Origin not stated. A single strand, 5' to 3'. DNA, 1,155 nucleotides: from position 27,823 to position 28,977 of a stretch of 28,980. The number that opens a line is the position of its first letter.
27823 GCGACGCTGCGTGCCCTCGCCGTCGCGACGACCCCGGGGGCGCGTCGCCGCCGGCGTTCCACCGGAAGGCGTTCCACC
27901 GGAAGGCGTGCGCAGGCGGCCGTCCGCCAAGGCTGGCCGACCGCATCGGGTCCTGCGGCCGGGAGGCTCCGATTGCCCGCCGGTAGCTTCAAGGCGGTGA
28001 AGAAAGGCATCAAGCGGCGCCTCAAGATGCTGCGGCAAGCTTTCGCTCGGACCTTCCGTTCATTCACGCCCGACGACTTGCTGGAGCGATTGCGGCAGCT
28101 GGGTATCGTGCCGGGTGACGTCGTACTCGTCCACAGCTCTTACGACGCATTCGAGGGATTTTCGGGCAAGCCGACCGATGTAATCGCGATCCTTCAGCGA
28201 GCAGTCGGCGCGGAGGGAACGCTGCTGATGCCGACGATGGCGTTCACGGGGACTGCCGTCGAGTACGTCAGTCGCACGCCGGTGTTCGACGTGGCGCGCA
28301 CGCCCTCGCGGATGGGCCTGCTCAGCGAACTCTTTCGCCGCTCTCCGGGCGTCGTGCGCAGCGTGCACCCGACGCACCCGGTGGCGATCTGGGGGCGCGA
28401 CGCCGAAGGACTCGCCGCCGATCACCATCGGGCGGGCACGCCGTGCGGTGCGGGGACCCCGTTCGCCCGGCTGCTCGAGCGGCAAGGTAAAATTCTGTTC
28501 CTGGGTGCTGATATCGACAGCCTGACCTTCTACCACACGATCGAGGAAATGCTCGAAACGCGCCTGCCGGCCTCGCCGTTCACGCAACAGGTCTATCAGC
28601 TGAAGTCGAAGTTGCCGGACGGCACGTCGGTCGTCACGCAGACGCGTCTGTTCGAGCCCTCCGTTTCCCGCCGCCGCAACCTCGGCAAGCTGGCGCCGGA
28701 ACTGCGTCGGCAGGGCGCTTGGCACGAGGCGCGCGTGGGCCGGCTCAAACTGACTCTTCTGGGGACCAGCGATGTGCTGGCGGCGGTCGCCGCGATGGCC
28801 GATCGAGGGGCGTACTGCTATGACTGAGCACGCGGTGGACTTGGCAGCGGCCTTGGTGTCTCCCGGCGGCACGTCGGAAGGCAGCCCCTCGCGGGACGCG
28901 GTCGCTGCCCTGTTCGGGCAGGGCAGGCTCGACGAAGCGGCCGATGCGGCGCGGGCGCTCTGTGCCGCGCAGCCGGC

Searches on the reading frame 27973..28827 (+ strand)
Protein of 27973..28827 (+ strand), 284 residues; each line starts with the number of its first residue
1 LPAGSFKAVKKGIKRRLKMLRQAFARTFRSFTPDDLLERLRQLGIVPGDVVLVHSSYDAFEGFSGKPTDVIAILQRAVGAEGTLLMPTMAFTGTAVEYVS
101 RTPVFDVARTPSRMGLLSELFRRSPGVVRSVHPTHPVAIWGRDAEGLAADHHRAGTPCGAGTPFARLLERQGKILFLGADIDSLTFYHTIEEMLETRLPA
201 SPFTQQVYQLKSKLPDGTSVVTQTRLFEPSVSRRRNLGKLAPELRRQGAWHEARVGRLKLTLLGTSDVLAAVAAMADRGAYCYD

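Call 9: search_protein_families(library=pfam, proteins=[window:27973-28827:+], max_evalue=0.01)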
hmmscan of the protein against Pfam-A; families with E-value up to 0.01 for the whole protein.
window:27973-28827:+ (284 aa): 1 family
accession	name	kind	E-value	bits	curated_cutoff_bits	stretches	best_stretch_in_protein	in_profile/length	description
PF02522.19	Antibiotic_NAT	-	1.8e-52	178.6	25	1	52-274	1-229/232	Aminoglycoside 3-N-acetyltransferase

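Call 27: search_protein_families(library=ncbifam, proteins=[window:27973-28827:+], max_evalue=0.001)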
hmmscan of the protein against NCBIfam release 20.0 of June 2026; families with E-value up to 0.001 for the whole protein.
window:27973-28827:+ (284 aa): 5 families
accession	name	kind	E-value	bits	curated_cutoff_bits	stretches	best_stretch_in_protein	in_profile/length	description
NF033082.0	AAC_3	equivalog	4.8e-31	108.1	270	1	32-193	2-174/262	aminoglycoside 3-N-acetyltransferase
NF033081.0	AAC_3_IV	equivalog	2.4e-25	89.4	420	1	35-272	3-222/252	AAC(3)-IV family aminoglycoside N-acetyltransferase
NF033080.0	AAC_3_II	subfamily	5e-22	78.6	480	1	36-194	7-176/268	AAC(3)-II family aminoglycoside N-acetyltransferase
NF033180.1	AAC_3_VIII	exception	3e-19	69.3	560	1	34-195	17-190/286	aminoglycoside N-acetyltransferase AAC(3)-VIII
NF033612.0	AAC_3_VIa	exception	3.2e-16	59.4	675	1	32-192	21-192/298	aminoglycoside N-acetyltransferase AAC(3)-VIa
